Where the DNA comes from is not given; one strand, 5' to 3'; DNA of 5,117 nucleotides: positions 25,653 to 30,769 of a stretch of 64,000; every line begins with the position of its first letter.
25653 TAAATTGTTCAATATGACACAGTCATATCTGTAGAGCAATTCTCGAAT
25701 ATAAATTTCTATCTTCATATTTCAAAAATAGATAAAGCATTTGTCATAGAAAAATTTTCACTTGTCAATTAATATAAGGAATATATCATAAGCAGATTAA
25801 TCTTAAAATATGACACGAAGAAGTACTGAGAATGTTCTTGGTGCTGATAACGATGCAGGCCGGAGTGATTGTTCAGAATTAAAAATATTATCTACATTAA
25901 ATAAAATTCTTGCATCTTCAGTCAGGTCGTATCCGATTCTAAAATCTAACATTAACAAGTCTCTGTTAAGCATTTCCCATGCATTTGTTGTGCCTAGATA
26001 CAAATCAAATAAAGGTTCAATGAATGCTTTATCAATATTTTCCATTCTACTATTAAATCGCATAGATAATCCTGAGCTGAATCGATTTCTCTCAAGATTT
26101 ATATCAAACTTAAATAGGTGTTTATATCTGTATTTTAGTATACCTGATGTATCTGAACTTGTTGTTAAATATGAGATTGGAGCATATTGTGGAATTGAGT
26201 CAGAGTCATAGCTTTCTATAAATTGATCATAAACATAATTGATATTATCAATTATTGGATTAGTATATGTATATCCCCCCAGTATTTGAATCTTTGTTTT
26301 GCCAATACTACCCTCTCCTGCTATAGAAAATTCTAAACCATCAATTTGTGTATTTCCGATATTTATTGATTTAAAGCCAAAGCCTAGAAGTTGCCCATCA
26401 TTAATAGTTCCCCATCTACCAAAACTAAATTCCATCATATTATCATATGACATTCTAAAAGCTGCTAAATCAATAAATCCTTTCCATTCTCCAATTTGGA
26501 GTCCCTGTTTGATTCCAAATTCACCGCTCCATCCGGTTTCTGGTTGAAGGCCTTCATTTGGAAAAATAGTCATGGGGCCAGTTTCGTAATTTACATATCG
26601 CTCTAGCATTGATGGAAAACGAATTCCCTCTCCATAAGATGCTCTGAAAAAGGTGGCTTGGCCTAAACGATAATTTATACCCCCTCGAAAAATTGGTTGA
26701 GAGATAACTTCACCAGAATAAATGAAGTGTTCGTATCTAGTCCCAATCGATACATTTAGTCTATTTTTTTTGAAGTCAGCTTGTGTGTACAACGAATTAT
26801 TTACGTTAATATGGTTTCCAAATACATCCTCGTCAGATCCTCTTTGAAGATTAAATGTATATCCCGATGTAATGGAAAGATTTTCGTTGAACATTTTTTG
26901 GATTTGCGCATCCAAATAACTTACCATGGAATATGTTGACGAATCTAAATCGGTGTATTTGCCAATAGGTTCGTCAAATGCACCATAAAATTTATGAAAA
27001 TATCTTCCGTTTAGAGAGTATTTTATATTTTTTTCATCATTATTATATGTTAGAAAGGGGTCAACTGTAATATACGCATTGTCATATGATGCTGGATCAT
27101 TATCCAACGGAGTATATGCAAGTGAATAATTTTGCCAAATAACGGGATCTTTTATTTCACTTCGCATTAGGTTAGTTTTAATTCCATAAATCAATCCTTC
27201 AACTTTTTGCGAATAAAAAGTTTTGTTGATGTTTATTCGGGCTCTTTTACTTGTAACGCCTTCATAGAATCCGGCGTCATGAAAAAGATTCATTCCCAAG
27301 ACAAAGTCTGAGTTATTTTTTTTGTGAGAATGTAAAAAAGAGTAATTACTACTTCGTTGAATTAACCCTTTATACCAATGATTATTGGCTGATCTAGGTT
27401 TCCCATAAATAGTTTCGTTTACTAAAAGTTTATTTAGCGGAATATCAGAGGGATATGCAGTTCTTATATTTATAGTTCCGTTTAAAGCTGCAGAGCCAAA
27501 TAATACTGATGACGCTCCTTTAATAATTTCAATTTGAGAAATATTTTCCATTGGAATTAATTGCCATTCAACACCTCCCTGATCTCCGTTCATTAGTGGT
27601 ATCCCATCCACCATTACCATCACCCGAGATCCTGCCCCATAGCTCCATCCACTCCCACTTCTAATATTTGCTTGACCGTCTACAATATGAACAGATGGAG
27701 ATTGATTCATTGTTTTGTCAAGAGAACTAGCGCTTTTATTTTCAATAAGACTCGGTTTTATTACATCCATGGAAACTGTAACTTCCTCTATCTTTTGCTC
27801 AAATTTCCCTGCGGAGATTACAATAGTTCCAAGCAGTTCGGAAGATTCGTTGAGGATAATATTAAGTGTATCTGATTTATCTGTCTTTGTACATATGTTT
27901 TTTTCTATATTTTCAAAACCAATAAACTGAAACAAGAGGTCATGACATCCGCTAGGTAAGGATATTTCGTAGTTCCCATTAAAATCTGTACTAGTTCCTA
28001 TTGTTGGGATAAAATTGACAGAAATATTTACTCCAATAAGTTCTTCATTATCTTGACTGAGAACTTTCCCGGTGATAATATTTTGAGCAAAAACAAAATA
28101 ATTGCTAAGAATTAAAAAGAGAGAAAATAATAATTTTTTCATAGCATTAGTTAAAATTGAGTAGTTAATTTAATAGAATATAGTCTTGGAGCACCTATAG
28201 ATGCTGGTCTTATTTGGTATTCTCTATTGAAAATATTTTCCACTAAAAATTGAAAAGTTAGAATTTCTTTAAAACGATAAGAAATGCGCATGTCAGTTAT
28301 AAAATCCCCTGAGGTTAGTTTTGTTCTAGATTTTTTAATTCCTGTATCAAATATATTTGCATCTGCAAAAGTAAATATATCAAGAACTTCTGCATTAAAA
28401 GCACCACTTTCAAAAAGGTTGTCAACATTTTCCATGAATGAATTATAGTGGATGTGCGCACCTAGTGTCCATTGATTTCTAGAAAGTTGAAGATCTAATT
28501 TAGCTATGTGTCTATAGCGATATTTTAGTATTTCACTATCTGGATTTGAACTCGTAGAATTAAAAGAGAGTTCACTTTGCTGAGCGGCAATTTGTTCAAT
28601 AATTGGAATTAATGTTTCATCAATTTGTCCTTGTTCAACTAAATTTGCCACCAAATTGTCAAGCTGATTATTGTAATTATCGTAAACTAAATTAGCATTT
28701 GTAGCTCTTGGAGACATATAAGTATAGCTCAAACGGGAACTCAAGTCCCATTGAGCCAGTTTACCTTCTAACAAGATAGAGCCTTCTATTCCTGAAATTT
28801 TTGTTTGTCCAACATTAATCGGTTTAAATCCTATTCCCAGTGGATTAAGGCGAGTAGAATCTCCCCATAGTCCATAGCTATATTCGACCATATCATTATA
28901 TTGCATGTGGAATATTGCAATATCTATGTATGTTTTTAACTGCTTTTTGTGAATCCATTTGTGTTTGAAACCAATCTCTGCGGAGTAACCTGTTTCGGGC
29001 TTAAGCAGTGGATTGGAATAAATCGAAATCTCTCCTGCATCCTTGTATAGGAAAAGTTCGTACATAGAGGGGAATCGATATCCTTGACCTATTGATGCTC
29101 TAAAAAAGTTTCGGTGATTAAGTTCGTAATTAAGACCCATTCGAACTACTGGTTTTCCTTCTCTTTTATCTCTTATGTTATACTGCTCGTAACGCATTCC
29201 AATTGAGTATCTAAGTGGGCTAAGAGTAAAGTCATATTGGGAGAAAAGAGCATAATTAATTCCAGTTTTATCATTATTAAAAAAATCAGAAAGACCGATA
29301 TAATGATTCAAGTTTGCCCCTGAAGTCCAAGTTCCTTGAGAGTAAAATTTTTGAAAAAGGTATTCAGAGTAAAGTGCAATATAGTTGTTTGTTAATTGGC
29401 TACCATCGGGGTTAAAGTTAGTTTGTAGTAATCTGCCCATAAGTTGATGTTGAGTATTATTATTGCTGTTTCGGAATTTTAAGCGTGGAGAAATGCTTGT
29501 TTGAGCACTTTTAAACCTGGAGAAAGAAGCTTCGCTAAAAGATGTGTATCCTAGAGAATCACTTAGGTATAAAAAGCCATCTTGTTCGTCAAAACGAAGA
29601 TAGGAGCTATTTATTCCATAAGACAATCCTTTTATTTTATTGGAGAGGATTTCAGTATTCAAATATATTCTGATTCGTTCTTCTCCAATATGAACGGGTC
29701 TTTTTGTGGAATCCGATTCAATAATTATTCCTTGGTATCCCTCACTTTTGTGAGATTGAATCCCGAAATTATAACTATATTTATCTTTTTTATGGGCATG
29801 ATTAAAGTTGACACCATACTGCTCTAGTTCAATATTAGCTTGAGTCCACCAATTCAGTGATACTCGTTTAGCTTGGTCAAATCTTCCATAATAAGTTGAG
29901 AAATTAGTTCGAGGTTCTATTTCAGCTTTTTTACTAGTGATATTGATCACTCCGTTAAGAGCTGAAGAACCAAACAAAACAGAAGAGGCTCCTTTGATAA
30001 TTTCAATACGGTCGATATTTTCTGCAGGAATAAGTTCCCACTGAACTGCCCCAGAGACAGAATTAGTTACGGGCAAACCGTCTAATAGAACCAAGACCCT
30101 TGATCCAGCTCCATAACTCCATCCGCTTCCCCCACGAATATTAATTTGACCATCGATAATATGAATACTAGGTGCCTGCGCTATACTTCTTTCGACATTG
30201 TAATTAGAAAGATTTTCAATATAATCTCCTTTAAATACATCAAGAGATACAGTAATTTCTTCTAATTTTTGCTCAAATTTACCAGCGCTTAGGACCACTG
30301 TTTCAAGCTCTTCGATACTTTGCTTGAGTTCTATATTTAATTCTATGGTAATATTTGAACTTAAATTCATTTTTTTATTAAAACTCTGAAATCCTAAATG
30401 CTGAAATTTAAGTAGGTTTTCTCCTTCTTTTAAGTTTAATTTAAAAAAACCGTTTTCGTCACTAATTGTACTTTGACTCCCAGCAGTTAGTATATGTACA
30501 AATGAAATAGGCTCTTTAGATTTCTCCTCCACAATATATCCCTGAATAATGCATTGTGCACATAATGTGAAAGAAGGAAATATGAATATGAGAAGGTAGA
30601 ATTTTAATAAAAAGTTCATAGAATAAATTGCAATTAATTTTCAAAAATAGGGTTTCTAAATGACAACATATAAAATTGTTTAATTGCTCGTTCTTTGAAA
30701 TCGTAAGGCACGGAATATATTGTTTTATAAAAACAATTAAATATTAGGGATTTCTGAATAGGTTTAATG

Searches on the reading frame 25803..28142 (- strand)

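Call 35: search_protein_families(library=pfam, proteins=[window:25803-28142:-], max_evalue=0.001)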
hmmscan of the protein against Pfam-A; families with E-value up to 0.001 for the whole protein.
window:25803-28142:- (779 aa): 4 families
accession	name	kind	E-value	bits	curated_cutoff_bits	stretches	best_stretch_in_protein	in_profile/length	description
PF00593.30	TonB_dep_Rec_b-barrel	-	1.6e-27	97.9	27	1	331-753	72-436/436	TonB dependent receptor-like, beta-barrel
PF07715.20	Plug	-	4.6e-19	69.3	23.9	1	118-223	2-107/107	TonB-dependent Receptor Plug Domain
PF13715.12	CarbopepD_reg_2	-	4.1e-16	59.2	32.2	1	23-109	1-88/88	CarboxypepD_reg-like domain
PF13620.12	CarboxypepD_reg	-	5e-07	30.4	32.3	1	23-97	2-81/82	Carboxypeptidase regulatory-like domain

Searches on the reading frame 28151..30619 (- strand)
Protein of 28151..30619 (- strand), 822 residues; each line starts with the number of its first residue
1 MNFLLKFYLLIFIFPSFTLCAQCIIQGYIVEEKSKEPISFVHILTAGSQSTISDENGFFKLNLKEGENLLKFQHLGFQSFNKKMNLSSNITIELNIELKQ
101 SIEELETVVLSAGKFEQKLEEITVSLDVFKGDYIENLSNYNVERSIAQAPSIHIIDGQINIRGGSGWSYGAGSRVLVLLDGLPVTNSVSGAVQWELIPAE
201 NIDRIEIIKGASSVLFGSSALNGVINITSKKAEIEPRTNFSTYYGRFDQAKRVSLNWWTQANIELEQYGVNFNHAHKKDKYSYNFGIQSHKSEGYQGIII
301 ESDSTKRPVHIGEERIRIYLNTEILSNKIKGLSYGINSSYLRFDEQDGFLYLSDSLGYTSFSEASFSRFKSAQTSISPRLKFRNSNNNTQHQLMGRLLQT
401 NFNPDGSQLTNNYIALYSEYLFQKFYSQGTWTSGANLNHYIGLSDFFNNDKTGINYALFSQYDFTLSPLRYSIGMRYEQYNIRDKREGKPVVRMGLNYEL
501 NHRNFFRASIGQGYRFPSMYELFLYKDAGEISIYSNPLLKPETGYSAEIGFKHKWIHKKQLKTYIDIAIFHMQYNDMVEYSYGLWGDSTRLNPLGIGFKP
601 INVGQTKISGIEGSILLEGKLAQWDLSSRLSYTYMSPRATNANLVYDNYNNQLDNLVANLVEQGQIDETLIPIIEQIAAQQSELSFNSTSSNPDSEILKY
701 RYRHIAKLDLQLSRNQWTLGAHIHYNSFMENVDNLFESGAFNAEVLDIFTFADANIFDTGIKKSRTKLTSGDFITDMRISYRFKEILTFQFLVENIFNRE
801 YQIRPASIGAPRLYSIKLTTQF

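Call 35: search_protein_families(library=pfam, proteins=[window:28151-30619:-], max_evalue=0.001)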
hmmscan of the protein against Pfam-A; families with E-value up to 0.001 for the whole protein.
window:28151-30619:- (822 aa): 4 families
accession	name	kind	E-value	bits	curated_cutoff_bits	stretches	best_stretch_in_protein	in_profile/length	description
PF00593.30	TonB_dep_Rec_b-barrel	-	9e-30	105.3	27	1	334-796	65-436/436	TonB dependent receptor-like, beta-barrel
PF07715.20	Plug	-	2.1e-19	70.5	23.9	1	119-224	2-107/107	TonB-dependent Receptor Plug Domain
PF13715.12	CarbopepD_reg_2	-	3.7e-16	59.4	32.2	1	25-109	1-87/88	CarboxypepD_reg-like domain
PF13620.12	CarboxypepD_reg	-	5.5e-07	30.3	32.3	1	25-98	2-81/82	Carboxypeptidase regulatory-like domain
